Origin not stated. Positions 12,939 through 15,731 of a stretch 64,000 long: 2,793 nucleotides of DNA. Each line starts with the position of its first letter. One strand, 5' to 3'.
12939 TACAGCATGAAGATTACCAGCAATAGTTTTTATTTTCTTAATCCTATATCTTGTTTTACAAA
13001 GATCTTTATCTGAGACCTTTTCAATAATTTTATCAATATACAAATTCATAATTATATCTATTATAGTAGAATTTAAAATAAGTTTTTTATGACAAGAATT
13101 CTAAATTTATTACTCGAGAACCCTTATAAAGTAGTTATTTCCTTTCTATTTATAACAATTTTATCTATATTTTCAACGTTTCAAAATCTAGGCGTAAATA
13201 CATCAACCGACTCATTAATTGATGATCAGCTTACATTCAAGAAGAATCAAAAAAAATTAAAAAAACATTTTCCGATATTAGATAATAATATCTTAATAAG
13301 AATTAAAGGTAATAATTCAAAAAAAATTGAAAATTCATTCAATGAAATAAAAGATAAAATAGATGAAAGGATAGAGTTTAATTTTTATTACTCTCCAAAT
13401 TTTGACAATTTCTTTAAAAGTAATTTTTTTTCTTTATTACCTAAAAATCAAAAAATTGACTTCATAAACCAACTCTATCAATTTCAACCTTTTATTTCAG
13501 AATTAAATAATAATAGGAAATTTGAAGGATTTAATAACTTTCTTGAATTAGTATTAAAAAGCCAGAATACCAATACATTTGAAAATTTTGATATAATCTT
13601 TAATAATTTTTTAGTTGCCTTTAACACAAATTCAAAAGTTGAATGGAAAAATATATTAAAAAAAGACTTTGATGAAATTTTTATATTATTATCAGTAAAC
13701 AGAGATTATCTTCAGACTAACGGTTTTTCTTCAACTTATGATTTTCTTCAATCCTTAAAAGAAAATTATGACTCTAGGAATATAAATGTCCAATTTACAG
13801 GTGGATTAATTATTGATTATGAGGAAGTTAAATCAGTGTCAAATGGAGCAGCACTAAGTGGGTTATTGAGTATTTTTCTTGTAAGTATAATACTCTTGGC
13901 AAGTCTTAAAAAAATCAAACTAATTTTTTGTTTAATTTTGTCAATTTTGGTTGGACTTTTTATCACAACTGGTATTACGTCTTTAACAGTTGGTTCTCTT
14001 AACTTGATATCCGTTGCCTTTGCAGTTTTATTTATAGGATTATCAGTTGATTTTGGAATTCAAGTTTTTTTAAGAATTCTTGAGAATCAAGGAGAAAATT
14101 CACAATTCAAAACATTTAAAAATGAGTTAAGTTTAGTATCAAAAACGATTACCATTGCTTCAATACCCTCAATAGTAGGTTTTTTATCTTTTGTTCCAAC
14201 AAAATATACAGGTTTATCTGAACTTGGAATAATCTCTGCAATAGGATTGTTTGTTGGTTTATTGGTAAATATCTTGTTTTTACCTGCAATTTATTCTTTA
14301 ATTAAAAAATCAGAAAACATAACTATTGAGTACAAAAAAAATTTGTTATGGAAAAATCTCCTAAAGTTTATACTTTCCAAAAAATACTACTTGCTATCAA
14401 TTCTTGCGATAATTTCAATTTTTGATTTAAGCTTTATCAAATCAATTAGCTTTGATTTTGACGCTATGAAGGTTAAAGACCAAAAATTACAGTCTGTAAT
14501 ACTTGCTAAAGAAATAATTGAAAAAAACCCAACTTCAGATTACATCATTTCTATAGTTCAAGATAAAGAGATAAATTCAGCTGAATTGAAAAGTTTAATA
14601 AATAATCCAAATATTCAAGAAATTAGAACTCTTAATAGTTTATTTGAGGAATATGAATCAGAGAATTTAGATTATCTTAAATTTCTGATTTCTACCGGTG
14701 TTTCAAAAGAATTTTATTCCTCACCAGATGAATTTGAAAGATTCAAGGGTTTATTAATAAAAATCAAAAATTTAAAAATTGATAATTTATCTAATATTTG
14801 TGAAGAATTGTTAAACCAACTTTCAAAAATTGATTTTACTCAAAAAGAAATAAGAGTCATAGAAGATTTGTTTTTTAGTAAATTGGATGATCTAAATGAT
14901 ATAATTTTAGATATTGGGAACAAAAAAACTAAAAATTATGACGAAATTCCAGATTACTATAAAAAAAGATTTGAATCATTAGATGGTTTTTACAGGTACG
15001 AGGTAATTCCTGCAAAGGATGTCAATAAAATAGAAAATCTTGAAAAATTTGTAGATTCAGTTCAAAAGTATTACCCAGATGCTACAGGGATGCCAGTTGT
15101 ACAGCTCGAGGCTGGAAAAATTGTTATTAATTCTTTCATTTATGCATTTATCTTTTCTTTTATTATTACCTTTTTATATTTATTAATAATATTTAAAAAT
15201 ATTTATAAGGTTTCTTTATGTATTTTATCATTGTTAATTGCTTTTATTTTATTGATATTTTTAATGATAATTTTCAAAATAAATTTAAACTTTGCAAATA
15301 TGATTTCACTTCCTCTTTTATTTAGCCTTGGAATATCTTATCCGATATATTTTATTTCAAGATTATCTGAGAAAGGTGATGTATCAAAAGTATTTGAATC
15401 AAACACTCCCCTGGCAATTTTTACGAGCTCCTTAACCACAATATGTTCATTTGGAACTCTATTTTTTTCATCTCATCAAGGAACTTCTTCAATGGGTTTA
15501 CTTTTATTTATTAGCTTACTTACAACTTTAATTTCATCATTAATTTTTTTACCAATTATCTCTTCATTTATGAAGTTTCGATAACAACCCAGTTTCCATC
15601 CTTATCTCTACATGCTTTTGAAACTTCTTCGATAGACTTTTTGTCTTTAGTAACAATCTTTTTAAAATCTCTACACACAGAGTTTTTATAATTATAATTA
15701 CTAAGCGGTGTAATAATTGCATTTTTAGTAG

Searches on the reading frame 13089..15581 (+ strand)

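Call 59: search_protein_families(library=pfam, proteins=[window:13089-15581:+], max_evalue=0.0001)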
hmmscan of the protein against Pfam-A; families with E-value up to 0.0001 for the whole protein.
window:13089-15581:+ (831 aa): 1 family
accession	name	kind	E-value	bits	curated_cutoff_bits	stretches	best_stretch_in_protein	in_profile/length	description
PF03176.21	MMPL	-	6.5e-15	55.3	20.5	1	222-409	113-306/333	MMPL family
